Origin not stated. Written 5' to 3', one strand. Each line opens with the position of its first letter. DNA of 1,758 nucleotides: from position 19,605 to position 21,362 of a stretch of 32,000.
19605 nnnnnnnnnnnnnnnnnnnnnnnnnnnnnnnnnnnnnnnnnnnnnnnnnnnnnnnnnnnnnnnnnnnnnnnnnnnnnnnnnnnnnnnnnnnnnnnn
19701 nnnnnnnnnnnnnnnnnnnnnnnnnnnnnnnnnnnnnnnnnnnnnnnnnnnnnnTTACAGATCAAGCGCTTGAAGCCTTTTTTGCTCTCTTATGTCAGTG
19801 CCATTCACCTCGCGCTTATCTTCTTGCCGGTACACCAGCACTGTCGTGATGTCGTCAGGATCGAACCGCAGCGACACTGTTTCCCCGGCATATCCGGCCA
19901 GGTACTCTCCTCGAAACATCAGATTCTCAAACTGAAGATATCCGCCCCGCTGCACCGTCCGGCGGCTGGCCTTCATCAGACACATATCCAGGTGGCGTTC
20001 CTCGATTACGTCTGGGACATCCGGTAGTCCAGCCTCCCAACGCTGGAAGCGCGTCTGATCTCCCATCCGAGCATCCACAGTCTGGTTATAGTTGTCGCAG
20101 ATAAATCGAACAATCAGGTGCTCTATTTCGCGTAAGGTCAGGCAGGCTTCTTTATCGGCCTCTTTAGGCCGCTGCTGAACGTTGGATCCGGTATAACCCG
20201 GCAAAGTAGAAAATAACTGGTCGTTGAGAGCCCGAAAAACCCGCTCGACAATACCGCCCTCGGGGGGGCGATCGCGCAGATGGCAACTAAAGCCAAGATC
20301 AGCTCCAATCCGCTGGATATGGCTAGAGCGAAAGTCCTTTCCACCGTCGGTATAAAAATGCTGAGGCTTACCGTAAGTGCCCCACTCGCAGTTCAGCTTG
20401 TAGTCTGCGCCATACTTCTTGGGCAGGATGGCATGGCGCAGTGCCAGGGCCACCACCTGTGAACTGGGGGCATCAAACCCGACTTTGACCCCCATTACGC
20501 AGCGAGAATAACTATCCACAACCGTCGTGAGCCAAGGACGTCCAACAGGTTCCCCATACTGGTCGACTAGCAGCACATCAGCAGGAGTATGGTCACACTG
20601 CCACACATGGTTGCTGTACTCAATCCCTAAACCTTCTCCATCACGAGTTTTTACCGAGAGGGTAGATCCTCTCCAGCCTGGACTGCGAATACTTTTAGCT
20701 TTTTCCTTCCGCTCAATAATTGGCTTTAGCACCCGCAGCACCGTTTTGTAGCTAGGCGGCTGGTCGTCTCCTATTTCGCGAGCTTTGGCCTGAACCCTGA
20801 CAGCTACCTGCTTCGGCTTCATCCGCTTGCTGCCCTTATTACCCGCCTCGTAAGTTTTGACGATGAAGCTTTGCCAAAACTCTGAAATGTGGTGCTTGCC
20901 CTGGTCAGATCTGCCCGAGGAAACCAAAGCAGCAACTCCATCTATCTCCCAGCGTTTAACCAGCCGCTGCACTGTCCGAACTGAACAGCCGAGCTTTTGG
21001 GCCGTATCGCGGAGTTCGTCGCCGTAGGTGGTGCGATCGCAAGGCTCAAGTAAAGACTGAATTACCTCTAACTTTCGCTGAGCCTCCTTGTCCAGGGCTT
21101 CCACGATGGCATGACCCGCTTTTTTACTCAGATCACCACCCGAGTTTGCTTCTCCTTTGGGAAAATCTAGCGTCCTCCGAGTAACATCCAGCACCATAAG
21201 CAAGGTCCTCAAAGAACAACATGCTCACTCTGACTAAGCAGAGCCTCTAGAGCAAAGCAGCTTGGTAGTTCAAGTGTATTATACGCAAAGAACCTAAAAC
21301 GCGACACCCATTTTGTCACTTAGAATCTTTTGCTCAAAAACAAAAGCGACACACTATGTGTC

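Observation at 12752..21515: Decayed type V-K CRISPR-associated transposon (CAST) parked at its tRNA-Val homing site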

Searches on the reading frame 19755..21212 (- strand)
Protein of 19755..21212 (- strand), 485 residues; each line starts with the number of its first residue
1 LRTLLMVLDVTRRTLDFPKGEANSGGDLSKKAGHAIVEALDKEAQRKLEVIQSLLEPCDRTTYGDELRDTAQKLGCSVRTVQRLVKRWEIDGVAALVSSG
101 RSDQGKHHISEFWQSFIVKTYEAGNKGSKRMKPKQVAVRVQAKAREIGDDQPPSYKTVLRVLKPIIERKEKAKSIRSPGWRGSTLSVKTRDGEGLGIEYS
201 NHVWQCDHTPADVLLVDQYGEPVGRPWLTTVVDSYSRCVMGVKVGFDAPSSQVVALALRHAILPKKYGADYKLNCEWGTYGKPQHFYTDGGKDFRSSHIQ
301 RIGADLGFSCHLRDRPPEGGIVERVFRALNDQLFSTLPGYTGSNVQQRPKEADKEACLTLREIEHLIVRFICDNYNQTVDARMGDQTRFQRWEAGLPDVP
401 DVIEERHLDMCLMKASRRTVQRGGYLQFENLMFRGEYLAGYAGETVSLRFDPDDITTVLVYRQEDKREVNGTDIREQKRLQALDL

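Call 6: search_protein_families(library=pfam, proteins=[window:19755-21212:-], max_evalue=0.01)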
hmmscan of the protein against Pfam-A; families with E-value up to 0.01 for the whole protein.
window:19755-21212:- (485 aa): 6 families
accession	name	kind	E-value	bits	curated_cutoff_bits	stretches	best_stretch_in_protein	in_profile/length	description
PF09299.17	Mu-transpos_C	-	5.1e-18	65.3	21.7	1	409-466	1-57/61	Mu transposase, C-terminal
PF13384.12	HTH_23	-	7.8e-08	32.4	24.6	1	44-96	4-49/50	Homeodomain-like domain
PF00665.32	rve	-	8.9e-08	32.8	32.6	1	200-309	4-93/102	Integrase core domain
PF13518.12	HTH_28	-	1.6e-07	31.8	25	1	47-99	2-47/52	Helix-turn-helix domain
PF13551.12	HTH_29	-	1.6e-07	31.7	28.1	1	68-110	16-59/64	Winged helix-turn helix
PF13565.12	HTH_32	-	0.00036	21.5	33.7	1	80-162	1-73/73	Homeodomain-like domain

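Call 15: search_solved_structures(query=window:19755-21212:-, max_evalue=0.001, show_alignments=1)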
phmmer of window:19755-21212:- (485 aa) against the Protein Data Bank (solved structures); distinct sequences matched with E-value up to 0.001: 8.
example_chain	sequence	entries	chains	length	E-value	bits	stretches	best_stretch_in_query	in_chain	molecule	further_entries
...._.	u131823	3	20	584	8.3e-233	776.5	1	34-472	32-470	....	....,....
8rdu_R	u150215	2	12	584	8.3e-233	776.5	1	34-472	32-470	TnsB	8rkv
8aa5_AP1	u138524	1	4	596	8.9e-233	776.4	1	34-472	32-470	TnsB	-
30jv_A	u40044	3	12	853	7.2e-32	113.9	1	205-465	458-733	TnsA endonuclease N-terminal domain-containing protein,TnsB transposase | PseTnsAB artificial fusion protein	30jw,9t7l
30ga_R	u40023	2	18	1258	1.5e-31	112.8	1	205-465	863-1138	Maltose/maltodextrin-binding periplasmic protein,TnsA endonuclease N-terminal domain-conta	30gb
9y7b_A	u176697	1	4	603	1.4e-26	96.5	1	205-468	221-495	IF3A Tn6677 TnsB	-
7pik_A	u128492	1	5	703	1.9e-11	46.5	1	204-400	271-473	Transposon Tn7 transposition protein TnsB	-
9bw1_M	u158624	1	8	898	3.4e-09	39.1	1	203-353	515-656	Integrase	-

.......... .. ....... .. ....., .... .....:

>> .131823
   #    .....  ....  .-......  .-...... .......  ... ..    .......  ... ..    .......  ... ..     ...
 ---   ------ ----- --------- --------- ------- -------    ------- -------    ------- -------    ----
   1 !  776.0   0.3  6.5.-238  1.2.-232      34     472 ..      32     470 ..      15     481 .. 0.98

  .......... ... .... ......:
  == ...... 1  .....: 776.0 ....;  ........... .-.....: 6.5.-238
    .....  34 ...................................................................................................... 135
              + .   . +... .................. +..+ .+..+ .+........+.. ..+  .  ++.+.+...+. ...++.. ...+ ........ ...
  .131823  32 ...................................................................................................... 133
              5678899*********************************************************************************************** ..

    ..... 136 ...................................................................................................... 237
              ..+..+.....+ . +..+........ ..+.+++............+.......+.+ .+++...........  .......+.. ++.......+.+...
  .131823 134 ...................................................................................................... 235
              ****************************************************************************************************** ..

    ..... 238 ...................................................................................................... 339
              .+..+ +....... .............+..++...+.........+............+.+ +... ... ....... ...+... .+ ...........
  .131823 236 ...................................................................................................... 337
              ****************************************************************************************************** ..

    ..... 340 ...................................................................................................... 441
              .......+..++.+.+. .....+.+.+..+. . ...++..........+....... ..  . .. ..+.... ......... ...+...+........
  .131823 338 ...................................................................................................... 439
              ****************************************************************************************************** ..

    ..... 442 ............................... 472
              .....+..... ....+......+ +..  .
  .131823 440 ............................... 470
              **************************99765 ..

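Call 16: find_homologous_proteins(query=window:19755-21212:-, max_evalue=1e-10)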
Query window:19755-21212:- (485 aa): 1448 proteins with E <= 1e-10 among 8000 candidates; the best 120 are listed.
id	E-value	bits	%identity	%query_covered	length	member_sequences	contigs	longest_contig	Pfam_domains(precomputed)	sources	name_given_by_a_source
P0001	3.8e-276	934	85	96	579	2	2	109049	PF00665.33,PF09299.18,PF13384.13,PF13551.13,PF13518.13,PF13565.13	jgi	jgi:putative transposase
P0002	5.2e-274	927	84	96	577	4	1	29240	PF00665.33,PF09299.18,PF13384.13,PF13551.13,PF13518.13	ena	-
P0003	1.2e-260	883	81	96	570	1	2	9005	PF00665.33,PF09299.18,PF13384.13,PF13551.13,PF13518.13,PF13565.13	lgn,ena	-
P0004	1.8e-258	876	80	95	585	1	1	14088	PF00665.33,PF09299.18,PF13384.13,PF13551.13,PF13518.13,PF13565.13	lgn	-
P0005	3.0e-258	875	80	96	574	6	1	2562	PF00665.33,PF09299.18,PF13384.13,PF13551.13,PF13518.13,PF13565.13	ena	-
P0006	1.3e-257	873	80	96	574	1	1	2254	PF00665.33,PF09299.18,PF13384.13,PF13551.13,PF13518.13,PF13565.13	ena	-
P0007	1.5e-257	873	80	96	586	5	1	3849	PF00665.33,PF09299.18,PF13384.13,PF13551.13,PF13518.13,PF13565.13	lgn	-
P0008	3.9e-257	872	80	96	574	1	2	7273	PF00665.33,PF09299.18,PF13384.13,PF13551.13,PF13518.13,PF13565.13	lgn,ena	-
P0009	2.2e-255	866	80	96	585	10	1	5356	PF00665.33,PF09299.18,PF13384.13,PF13551.13,PF13518.13,PF13565.13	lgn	-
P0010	1.8e-254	863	78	96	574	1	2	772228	PF00665.33,PF09299.18,PF13384.13,PF13551.13,PF13518.13,PF13565.13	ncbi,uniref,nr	ncbi:Mu transposase C-terminal domain-containing protein [Nodosilinea sp. PGN35]|uniref:Mu transposa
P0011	2.1e-253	859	79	95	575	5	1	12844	PF00665.33,PF09299.18,PF13384.13,PF13551.13,PF13518.13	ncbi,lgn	ncbi:MAG: Mu transposase C-terminal domain-containing protein [Phormidesmis sp.]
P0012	3.1e-253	859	79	96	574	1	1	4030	PF00665.33,PF09299.18,PF13384.13,PF13551.13,PF13518.13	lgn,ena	-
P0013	4.7e-251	852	81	91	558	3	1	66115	PF00665.33,PF09299.18,PF13384.13,PF13551.13,PF13518.13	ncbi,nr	ncbi:Mu transposase C-terminal domain-containing protein [Nodosilinea sp. FACHB-131]|nr:Mu transposa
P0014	5.2e-251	851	81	90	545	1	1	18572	PF00665.33,PF09299.18,PF13384.13,PF13551.13,PF13518.13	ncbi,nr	ncbi:transposase [filamentous cyanobacterium CCP3]|nr:transposase [filamentous cyanobacterium CCP3]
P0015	5.8e-251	851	80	91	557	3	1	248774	PF00665.33,PF09299.18,PF13384.13,PF13551.13,PF13518.13,PF13565.13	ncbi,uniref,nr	ncbi:DDE-type integrase/transposase/recombinase [Leptothoe spongobia TAU-MAC 1115]|uniref:DDE-type i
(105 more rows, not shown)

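Call 25: find_encoding_contigs(protein=P0001, flank=10000, max_places=3)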
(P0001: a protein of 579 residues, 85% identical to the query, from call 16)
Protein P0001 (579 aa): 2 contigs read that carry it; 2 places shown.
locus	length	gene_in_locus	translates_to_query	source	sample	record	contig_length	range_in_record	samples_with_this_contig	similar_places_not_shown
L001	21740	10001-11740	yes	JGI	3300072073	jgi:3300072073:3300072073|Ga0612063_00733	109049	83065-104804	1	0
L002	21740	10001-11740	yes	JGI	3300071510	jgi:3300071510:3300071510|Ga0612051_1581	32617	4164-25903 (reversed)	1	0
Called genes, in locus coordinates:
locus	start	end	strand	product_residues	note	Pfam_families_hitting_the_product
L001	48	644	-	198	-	PF02545:Maf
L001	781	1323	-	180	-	PF01789:PsbP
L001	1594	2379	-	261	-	PF01135:PCMT (weak), PF00891:Methyltransf_2, PF02475:TRM5-TYW2_MTfase (weak), PF13489:Methyltransf_23, PF13847:Methyltransf_31, PF08241:Methyltransf_11, PF08242:Methyltransf_12, PF13649:Methyltransf_25, +1 more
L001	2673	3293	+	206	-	-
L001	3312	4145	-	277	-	-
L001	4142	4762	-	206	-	PF05685:Uma2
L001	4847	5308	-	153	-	PF01724:DUF29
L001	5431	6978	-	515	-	PF04851:ResIII (weak), PF00176:SNF2-rel_dom, PF00271:Helicase_C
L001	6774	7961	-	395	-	PF12419:DUF3670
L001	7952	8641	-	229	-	-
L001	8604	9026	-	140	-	-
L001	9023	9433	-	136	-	PF13384:HTH_23, PF13565:HTH_32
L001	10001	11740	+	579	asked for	PF13384:HTH_23, PF00665:rve (faint), PF13518:HTH_28, PF13551:HTH_29, PF13565:HTH_32 (weak), PF09299:Mu-transpos_C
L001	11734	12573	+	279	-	PF05621:TniB, PF13401:AAA_22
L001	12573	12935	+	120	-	-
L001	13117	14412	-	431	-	PF03235:GmrSD_N, PF07510:GmrSD_C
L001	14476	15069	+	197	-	PF13808:DDE_Tnp_1_assoc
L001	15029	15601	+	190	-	-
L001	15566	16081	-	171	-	PF03235:GmrSD_N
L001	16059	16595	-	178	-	-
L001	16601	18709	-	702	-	PF13589:HATPase_c_3, PF13588:HSDR_N_2 (weak)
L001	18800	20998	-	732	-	PF07669:Eco57I, PF04326:SLFN_AlbA_2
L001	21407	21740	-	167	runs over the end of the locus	PF20473:MmeI_Mtase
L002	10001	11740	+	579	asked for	PF13384:HTH_23, PF00665:rve (faint), PF13518:HTH_28, PF13551:HTH_29, PF13565:HTH_32 (weak), PF09299:Mu-transpos_C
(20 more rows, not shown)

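Call 26: find_encoding_contigs(protein=P0010, flank=10000, max_places=3)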
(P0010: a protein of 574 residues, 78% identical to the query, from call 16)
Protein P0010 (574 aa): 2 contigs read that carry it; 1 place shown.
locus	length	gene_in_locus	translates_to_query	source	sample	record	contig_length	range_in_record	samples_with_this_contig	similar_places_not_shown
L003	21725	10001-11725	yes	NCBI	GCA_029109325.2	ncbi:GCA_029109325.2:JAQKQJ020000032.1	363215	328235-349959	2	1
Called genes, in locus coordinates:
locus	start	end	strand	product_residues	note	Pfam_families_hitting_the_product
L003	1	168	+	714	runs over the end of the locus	PF00353:HemolysinCabind (weak)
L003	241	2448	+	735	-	PF02706:Wzz (weak)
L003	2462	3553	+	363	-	PF02563:Poly_export, PF22461:SLBB_2 (faint), PF10531:SLBB (weak)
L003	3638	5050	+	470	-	PF04932:Wzy_C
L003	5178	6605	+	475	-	PF01943:Polysacc_synt, PF13440:Polysacc_synt_3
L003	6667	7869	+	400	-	PF13439:Glyco_transf_4 (weak), PF20706:GT4-conflict, PF00534:Glycos_transf_1, PF13692:Glyco_trans_1_4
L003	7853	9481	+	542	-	-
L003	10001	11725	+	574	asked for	PF13384:HTH_23, PF13518:HTH_28 (weak), PF13551:HTH_29, PF13565:HTH_32 (faint), PF00665:rve (weak), PF09299:Mu-transpos_C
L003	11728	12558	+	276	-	PF05621:TniB, PF13401:AAA_22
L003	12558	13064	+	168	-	PF06527:TniQ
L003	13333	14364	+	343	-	PF09376:NurA (weak)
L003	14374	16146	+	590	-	-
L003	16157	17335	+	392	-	PF00149:Metallophos, PF12850:Metallophos_2 (weak), PF12320:SbcD_C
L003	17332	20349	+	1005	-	PF02463:SMC_N, PF13476:AAA_23, PF13555:AAA_29 (weak), PF13558:SbcC_Walker_B (weak)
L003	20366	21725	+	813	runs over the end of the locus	PF13208:TerB_N, PF05099:TerB, PF15615:TerB_C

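Call 44: search_dna_similar(query=window:19806-21197:-, collection=plasmids, mode=protein, max_rows=15)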
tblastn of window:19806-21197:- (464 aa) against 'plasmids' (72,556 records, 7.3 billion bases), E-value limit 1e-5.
The search stops at 5000 records and this limit was reached: more records match than are counted here, and every count below describes the 5000 best-scoring records only.
Records with a match: at least 5000; places in all: 5540; records where one place covers at least 80% of the query: 3152.
Best place of each record, by identity: <60% 5000.
By first word of the organism name: Klebsiella 1209; Escherichia 839; Salmonella 471; Staphylococcus 427; Enterobacter 260; Acinetobacter 131; Pseudomonas 128; Pseudosulfitobacter 101; Streptomyces 100; Citrobacter 100; and 182 more.
By predicted mobility (MOB-suite, as given by PLSDB): conjugative 2845; mobilizable 1113; non-mobilizable 1042.
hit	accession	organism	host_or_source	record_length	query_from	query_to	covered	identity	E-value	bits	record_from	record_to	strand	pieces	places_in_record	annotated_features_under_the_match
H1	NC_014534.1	Gloeothece verrucosa PCC 7822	fresh water in rice field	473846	31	464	94%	51.4%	1e-147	473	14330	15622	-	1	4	Mu transposase C-terminal domain-containing protein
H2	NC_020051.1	Gloeocapsa sp. PCC 7428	-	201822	65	464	85%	55.8%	3e-127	481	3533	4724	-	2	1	Mu transposase C-terminal domain-containing protein | helix-turn-helix domain-containing protein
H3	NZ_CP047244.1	Trichormus variabilis 0441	cell culture,thermal spring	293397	29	459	93%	43.2%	5e-106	353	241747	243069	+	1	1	DDE-type integrase/transposase/recombinase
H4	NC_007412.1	Trichormus variabilis ATCC 29413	-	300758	29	459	93%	43.2%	5e-106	353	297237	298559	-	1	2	DDE-type integrase/transposase/recombinase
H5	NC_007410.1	Trichormus variabilis ATCC 29413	-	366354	29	459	93%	43.2%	5e-106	353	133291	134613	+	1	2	DDE-type integrase/transposase/recombinase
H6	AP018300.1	Fischerella sp. NIES-4106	-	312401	14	409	85%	46.8%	5e-118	387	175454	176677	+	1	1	transposase-like Mu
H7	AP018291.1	Calothrix sp. NIES-4105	-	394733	190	462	59%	55.0%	6e-95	321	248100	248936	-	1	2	integrase, catalytic region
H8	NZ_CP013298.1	Arthrobacter sp. YC-RL1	cell culture,petroleum-contaminated soil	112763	11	458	97%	30.5%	4e-40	161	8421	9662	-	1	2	Mu transposase C-terminal domain-containing protein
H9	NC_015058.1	Granulicella tundricola MP5ACTX9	-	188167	31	458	92%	31.7%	1e-40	162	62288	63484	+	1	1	Mu transposase C-terminal domain-containing protein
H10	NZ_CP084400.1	Sphingobium sp. CFD-1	cell culture,soil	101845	59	458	86%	33.7%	1e-46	181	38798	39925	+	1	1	Mu transposase C-terminal domain-containing protein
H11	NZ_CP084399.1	Sphingobium sp. CFD-1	cell culture,soil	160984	59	458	86%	33.7%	1e-46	181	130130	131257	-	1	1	Mu transposase C-terminal domain-containing protein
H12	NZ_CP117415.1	Sphingomonas naphthae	Single cell,Oil contaminated soil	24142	59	458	86%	33.7%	1e-46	180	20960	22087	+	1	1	Mu transposase C-terminal domain-containing protein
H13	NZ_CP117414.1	Sphingomonas naphthae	Single cell,Oil contaminated soil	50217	59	458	86%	33.7%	1e-46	180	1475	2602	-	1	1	Mu transposase C-terminal domain-containing protein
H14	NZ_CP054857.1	Novosphingobium decolorationis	cell culture,deep-sea sediment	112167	59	458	86%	33.7%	1e-46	180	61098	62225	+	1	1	Mu transposase C-terminal domain-containing protein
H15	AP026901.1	Novosphingobium sp. MBES04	-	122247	59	458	86%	33.7%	1e-46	180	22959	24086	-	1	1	transposase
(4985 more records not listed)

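Call 45: get_annotated_region(hit=H1, flank=20000)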
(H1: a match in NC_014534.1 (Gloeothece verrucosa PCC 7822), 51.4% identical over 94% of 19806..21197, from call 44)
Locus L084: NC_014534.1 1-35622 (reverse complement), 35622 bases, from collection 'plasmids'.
description: Gloeothece verrucosa PCC 7822 plasmid Cy782202, complete sequence
organism: Gloeothece verrucosa PCC 7822 (NCBI taxid 497965)
taxonomy: Bacteria; Cyanobacteriota; Cyanophyceae; Chroococcales; Aphanothecaceae; Gloeothece; Gloeothece verrucosa; Gloeothece verrucosa PCC 7822
host: -; source: fresh water in rice field; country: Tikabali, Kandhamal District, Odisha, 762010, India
typing (MOB-suite, as given by PLSDB): conjugative; relaxase MOBF; mating-pair formation MPF_T
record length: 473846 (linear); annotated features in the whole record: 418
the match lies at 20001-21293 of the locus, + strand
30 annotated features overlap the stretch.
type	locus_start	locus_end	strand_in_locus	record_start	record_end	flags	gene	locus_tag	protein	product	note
CDS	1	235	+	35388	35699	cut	-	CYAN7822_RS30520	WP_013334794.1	hypothetical protein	-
CDS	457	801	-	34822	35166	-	-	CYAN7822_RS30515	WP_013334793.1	hypothetical protein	-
CDS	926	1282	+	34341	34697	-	-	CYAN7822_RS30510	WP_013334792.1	hypothetical protein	-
CDS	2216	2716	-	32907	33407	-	-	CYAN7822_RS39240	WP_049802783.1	hypothetical protein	-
CDS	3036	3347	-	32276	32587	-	-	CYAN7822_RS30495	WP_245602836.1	hypothetical protein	-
CDS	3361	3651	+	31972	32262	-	-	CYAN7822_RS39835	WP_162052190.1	hypothetical protein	-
CDS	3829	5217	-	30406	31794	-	-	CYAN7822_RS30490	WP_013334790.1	transposase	GO:0006313 - DNA transposition [Evidence IEA]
CDS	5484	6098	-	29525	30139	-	-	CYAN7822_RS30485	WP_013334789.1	PEP-CTERM sorting domain-containing protein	-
CDS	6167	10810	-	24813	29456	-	-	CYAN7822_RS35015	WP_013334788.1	bluetail domain-containing putative surface protein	-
CDS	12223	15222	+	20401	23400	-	-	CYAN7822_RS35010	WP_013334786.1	phage/plasmid primase, P4 family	GO:0006260 - DNA replication [Evidence IEA]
CDS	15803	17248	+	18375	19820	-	-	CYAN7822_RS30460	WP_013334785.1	IS4 family transposase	-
CDS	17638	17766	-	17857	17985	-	-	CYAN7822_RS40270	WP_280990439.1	hypothetical protein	-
CDS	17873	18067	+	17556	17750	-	-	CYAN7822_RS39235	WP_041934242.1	hypothetical protein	-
CDS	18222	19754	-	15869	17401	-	-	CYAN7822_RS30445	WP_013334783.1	hypothetical protein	-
CDS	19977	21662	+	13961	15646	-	-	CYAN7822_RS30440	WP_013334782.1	Mu transposase C-terminal domain-containing protein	-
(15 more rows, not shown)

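Call 61: search_protein_families(library=ncbifam, proteins=[window:19806-21197:-, L001:11734-12573:+, L003:12558-13064:+], max_evalue=0.001)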
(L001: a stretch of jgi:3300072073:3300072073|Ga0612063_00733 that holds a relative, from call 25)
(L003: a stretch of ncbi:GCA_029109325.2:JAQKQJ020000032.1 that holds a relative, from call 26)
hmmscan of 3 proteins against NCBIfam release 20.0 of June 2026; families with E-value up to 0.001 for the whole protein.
window:19806-21197:- (464 aa): 4 families
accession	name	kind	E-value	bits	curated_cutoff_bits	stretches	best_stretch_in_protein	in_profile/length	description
NF033577.2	transpos_IS481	equivalog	2.1e-13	50.4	224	1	58-334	12-249/284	IS481 family transposase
NF033594.2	transpos_ISNCY_2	equivalog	2e-11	43.7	250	1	63-158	14-101/368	ISNCY family transposase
NF033516.0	transpos_IS3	equivalog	9.3e-06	25.1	160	1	212-331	226-331/369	IS3 family transposase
NF033545.0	transpos_IS630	equivalog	7.3e-05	22.4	100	1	59-138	12-91/299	IS630 family transposase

L001:11734-12573:+ (279 aa): 0 families

L003:12558-13064:+ (168 aa): 1 family
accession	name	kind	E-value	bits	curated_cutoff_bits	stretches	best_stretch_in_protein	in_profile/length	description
TIGR00155.1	pqiA_fam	subfamily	0.00051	19.2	260.35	0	121-166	5-54/403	PqiA/YebS family transporter subunit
